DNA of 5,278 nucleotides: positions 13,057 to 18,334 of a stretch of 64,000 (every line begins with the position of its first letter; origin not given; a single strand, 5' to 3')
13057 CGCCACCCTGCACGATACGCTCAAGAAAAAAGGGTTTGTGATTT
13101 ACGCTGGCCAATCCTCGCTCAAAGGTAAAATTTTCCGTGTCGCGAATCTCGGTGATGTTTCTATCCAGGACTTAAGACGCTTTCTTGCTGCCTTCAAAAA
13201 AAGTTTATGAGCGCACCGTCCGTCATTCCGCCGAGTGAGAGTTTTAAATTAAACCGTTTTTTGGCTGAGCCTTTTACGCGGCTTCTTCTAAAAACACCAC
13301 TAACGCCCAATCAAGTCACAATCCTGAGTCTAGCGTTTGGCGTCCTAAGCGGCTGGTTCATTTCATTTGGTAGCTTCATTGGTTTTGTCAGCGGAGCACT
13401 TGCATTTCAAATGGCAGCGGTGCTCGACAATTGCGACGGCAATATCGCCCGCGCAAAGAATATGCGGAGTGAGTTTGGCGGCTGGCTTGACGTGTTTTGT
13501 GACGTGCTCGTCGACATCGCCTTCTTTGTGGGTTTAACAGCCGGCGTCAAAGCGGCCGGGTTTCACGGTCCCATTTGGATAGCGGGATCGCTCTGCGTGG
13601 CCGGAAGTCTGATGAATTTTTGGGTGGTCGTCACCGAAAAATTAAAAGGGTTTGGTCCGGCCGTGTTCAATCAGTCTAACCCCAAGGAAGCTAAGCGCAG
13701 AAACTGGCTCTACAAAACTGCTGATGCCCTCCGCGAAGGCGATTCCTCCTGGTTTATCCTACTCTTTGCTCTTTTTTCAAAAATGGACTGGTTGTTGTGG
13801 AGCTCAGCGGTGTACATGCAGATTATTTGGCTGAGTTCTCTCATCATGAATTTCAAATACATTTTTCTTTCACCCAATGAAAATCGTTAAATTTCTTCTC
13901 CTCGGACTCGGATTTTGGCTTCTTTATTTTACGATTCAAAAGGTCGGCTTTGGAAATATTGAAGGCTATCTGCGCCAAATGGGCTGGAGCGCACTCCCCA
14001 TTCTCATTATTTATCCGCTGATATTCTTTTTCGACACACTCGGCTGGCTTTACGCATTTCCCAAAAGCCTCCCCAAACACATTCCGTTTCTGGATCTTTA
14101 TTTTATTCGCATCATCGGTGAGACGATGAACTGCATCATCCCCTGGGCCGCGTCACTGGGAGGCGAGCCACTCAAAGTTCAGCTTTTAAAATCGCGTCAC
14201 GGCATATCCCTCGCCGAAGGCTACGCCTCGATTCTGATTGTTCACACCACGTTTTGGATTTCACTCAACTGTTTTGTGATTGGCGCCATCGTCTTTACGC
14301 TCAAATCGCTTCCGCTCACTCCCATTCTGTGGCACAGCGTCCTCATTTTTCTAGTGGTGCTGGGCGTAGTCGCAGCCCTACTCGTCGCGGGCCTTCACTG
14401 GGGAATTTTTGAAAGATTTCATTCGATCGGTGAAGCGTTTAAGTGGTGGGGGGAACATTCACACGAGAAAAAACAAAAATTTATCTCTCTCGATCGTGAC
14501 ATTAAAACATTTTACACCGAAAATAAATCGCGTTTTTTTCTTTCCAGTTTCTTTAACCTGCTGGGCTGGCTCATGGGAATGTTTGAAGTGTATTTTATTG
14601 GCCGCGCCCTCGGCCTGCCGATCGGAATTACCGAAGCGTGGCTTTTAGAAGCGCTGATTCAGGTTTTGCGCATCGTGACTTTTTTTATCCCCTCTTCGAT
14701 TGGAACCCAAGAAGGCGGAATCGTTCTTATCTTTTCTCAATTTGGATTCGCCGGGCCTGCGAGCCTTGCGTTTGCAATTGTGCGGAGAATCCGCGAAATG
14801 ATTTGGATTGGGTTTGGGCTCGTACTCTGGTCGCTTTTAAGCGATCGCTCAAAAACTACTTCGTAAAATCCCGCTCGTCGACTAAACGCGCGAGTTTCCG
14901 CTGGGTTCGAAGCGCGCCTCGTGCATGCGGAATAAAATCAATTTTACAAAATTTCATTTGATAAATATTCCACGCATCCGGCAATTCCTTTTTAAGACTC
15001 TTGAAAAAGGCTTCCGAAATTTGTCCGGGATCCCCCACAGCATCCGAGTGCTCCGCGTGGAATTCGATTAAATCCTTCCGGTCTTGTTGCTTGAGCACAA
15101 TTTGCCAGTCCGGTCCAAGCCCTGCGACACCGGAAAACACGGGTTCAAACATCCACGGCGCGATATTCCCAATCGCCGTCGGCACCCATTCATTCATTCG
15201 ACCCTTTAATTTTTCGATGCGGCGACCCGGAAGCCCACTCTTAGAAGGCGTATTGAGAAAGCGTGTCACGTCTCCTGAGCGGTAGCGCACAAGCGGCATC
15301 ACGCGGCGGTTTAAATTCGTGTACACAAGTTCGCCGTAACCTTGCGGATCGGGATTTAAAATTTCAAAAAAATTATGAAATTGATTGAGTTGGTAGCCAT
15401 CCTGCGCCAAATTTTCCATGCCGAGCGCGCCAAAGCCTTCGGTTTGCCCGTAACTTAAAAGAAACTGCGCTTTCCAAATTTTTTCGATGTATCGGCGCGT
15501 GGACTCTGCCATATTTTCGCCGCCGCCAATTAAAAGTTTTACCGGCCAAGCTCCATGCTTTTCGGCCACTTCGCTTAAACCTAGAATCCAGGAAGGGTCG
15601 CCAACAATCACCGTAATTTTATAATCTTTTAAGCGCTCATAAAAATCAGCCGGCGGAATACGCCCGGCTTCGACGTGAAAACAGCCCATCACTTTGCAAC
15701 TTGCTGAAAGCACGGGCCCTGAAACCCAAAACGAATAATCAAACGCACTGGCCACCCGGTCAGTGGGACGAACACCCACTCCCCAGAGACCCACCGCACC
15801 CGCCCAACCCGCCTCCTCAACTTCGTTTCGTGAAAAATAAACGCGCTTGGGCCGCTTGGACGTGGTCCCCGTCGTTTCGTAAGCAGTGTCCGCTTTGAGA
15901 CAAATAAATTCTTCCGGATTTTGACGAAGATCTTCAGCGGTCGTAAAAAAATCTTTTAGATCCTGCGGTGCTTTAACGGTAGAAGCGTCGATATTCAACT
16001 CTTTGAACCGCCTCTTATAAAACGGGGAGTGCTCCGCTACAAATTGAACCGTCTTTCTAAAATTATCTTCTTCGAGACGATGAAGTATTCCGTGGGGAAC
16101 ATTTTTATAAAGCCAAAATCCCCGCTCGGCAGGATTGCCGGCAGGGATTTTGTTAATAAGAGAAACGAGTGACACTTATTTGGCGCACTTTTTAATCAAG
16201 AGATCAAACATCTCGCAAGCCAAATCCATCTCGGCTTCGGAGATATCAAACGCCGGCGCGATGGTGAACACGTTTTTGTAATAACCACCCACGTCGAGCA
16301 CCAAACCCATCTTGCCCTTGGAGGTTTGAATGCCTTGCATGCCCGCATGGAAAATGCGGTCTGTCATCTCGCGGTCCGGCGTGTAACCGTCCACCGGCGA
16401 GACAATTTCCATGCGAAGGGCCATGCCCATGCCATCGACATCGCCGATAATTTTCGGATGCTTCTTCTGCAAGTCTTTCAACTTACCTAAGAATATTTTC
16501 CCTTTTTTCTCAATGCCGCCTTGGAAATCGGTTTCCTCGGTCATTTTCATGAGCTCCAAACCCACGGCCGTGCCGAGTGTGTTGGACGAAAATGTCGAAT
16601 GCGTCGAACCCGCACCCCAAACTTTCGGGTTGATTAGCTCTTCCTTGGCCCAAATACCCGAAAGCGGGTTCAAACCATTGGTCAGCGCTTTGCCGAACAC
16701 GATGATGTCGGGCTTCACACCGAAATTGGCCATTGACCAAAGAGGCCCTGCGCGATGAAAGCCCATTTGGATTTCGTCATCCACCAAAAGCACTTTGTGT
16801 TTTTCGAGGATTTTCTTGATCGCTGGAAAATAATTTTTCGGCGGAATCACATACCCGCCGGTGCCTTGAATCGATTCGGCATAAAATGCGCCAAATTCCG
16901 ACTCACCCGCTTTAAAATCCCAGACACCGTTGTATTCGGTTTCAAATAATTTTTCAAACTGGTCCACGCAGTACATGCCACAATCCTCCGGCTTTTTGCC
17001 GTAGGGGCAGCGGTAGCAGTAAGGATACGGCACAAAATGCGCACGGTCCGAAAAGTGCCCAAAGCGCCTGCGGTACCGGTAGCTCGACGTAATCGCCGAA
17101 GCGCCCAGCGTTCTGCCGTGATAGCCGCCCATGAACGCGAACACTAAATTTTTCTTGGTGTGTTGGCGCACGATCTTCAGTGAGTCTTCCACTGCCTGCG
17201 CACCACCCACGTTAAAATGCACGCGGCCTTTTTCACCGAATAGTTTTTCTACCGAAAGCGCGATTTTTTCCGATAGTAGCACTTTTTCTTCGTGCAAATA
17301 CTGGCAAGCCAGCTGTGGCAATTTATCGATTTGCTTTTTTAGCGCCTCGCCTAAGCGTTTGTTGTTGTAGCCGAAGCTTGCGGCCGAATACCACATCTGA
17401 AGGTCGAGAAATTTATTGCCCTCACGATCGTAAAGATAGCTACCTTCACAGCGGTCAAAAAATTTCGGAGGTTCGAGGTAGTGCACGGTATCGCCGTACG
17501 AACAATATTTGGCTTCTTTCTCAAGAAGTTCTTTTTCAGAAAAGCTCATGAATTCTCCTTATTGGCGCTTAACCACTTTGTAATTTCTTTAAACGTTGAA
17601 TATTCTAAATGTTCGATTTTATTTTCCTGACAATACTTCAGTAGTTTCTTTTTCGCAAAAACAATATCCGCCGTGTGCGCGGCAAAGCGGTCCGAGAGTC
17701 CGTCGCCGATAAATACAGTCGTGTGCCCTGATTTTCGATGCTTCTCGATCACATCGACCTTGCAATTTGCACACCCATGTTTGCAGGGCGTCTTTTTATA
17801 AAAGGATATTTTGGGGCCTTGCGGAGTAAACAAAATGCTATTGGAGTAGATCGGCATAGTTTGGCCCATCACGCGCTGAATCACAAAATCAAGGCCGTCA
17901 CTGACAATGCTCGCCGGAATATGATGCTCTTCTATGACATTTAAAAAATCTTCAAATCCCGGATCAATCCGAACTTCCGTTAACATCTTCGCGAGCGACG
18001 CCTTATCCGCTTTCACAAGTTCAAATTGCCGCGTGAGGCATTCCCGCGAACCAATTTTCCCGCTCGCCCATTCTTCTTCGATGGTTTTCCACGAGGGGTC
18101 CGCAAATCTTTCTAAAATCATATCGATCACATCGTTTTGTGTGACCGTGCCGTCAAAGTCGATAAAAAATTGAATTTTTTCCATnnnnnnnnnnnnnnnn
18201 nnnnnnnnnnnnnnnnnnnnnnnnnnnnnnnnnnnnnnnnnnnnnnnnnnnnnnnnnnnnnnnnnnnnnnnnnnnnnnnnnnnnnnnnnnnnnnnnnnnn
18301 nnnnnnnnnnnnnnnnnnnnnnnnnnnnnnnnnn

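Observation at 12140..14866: PhnW-like aminotransferase, CDP-alcohol phosphatidyltransferase and flippase-like protein: possible unusual head-group (phosphono- or amino-lipid) module convergent on the lipid operon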

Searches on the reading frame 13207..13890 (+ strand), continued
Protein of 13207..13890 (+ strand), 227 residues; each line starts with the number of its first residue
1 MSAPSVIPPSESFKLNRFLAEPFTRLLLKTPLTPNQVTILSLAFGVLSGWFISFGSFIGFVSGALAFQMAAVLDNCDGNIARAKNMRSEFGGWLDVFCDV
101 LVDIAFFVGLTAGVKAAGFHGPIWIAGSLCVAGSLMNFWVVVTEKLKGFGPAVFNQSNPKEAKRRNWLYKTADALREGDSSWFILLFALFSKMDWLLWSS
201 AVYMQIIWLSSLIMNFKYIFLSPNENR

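Call 59: find_encoding_contigs(protein=P0080, flank=10000, max_places=2)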
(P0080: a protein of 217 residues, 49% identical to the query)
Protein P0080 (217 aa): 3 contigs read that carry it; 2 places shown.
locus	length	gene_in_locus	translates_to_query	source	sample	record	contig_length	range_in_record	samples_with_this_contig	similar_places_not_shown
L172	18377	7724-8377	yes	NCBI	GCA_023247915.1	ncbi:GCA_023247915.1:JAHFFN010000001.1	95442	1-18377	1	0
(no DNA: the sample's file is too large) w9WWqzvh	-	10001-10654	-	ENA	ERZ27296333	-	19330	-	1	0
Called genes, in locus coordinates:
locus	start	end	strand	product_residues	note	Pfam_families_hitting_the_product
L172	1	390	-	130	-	?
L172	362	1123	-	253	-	PF00072:Response_reg, PF12833:HTH_18, PF00165:HTH_AraC (weak)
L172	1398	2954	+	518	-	-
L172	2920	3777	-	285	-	PF13650:Asp_protease_2, PF13975:gag-asp_proteas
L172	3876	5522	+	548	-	PF13714:PEP_mutase, PF12804:NTP_transf_3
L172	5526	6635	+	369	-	PF02776:TPP_enzyme_N, PF02775:TPP_enzyme_C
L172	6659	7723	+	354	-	PF00266:Aminotran_5, PF00155:Aminotran_1_2 (faint)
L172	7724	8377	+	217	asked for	PF01066:CDP-OH_P_transf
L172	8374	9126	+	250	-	PF00483:NTP_transferase (weak), PF12804:NTP_transf_3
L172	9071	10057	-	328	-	PF03706:LPG_synthase_TM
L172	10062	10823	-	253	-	PF05721:PhyH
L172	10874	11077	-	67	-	-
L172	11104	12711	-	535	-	PF05170:AsmA (faint), PF13116:YhdP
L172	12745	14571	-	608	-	PF02706:Wzz (weak), PF01656:CbiA (faint), PF13807:GNVR (weak), PF10609:ParA (weak), PF13614:AAA_31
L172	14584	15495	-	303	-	PF02563:Poly_export, PF10531:SLBB, PF22461:SLBB_2 (weak), PF10531:SLBB, PF22461:SLBB_2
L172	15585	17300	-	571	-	PF00664:ABC_membrane, PF00005:ABC_tran, PF02463:SMC_N (faint), PF13304:AAA_21 (faint), PF13401:AAA_22 (faint)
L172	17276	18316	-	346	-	PF14907:NTP_transf_5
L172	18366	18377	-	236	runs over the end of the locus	PF27840:ScmC (faint)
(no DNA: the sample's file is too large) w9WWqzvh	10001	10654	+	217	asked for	PF01066:CDP-OH_P_transf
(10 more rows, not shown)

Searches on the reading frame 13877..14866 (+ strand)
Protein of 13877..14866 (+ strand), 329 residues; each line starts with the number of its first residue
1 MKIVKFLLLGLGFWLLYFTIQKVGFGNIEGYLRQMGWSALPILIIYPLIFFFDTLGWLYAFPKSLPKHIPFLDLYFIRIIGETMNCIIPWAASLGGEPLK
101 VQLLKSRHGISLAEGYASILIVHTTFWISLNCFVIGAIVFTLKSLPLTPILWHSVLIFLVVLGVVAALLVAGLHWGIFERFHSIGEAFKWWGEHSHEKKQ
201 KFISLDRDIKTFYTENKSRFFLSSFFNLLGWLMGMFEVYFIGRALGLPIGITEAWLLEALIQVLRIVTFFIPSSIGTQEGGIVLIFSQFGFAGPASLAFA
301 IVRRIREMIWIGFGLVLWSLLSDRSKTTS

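Call 4: search_protein_families(library=pfam, proteins=[window:13877-14866:+])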
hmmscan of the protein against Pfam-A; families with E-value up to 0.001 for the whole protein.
window:13877-14866:+ (329 aa): 1 family
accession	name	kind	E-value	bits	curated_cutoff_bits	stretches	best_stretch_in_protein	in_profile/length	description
PF03706.18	LPG_synthase_TM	-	6.8e-31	108.3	33.4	1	9-307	5-294/302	Lysylphosphatidylglycerol synthase TM region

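Call 5: search_protein_families(library=ncbifam, proteins=[window:13877-14866:+], max_evalue=0.01)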
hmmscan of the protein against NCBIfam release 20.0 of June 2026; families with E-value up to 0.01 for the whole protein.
window:13877-14866:+ (329 aa): 3 families
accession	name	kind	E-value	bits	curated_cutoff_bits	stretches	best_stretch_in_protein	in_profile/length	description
TIGR03476.1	HpnL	subfamily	1.8e-43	149.1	195.65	1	1-320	1-316/318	putative membrane protein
TIGR00374.1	TIGR00374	subfamily_domain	2.1e-20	73.4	43.2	1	12-307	4-298/323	flippase-like domain-containing protein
NF033480.1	bifunc_MprF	equivalog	0.00016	20.1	600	1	4-180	8-182/841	bifunctional lysylphosphatidylglycerol flippase/synthetase MprF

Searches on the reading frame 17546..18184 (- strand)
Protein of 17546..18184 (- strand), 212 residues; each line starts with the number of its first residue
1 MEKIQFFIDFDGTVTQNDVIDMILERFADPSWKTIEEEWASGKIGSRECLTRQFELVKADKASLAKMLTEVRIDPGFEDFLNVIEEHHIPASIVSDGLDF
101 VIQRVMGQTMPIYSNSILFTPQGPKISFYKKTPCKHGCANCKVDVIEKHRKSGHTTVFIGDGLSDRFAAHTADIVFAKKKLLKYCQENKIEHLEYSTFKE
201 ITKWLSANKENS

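Call 4: search_protein_families(library=pfam, proteins=[window:17546-18184:-])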
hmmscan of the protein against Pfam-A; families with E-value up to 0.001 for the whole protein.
window:17546-18184:- (212 aa): 3 families
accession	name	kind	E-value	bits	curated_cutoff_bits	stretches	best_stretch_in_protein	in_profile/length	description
PF12710.13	HAD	-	3.2e-10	41.2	27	1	7-166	2-185/189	haloacid dehalogenase-like hydrolase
PF06888.18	Put_Phosphatase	-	3.3e-08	33.7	27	1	7-208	4-224/234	Putative Phosphatase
PF00702.32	Hydrolase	-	1.2e-06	29.6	26.4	1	6-172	4-190/191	haloacid dehalogenase-like hydrolase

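Call 5: search_protein_families(library=ncbifam, proteins=[window:17546-18184:-], max_evalue=0.01)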
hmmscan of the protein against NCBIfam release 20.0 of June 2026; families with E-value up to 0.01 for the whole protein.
window:17546-18184:- (212 aa): 9 families
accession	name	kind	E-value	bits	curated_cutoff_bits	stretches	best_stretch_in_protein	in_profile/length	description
NF007103.0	PRK09552.1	equivalog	3.2e-41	141.4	292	1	2-210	2-217/220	2-hydroxy-3-keto-5-methylthiopentenyl-1-phosphate phosphatase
TIGR03333.1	salvage_mtnX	equivalog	2.7e-37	128.8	303.2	1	6-209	2-212/214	2-hydroxy-3-keto-5-methylthiopentenyl-1-phosphate phosphatase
TIGR01489.1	DKMTPPase-SF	subfamily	8.5e-30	104.2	81.55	1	4-179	2-188/188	MtnX-like HAD-IB family phosphatase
TIGR01488.1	HAD-SF-IB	subfamily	5.4e-20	72.1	45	1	6-168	2-173/177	HAD-IB family phosphatase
TIGR00338.1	serB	equivalog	1.8e-08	34.3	144.15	1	6-199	17-216/219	phosphoserine phosphatase SerB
TIGR01491.1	HAD-SF-IB-PSPlk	hypoth_equivalog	6.2e-05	22.8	151.9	1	8-176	9-186/201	phosphoserine phosphatase-like hydrolase, archaeal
TIGR01544.1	HAD-SF-IE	hypoth_equivalog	0.00099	18.3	256.95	1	49-115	105-170/283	HAD-IE family hydrolase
TIGR01494.1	ATPase_P-type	subfamily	0.003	16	62.3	1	142-175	374-407/478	HAD-IC family P-type ATPase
TIGR01490.1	HAD-SF-IB-hyp1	subfamily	0.0077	16.5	98.3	0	7-52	3-47/202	HAD-IB family hydrolase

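Call 70: search_solved_structures(query=window:17549-18184:-, max_evalue=0.001)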
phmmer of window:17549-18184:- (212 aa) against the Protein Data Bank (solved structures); distinct sequences matched with E-value up to 0.001: 11.
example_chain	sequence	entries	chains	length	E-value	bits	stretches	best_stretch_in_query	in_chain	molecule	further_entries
2fea_A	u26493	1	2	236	1.8e-28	102.8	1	6-209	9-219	2-hydroxy-3-keto-5-methylthiopentenyl-1-phosphate phosphatase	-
1f5s_A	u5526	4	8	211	6.7e-07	32.4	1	6-192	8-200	PHOSPHOSERINE PHOSPHATASE (PSP) | Phosphoserine Phosphatase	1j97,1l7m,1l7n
1l7o_A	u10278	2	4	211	3e-06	30.3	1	6-192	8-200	PHOSPHOSERINE PHOSPHATASE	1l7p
6q6j_A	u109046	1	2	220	7.4e-06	29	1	8-175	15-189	Phosphoserine phosphatase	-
6hyy_A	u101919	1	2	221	7.4e-06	29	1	8-175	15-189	Phosphoserine phosphatase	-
6hyj_A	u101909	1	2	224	7.8e-06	28.9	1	8-175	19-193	Phosphoserine phosphatase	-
1nnl_A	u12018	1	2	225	7.9e-06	28.9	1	8-175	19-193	L-3-phosphoserine phosphatase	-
1l8l_A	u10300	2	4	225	1.4e-05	28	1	8-175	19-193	L-3-phosphoserine phosphatase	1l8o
2yj3_A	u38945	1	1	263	1.5e-05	28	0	141-177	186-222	COPPER-TRANSPORTING ATPASE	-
2iye_A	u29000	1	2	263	1.5e-05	27.9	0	141-177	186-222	COPPER-TRANSPORTING ATPASE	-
2yj4_A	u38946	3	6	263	1.6e-05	27.9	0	141-177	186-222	COPPER-TRANSPORTING ATPASE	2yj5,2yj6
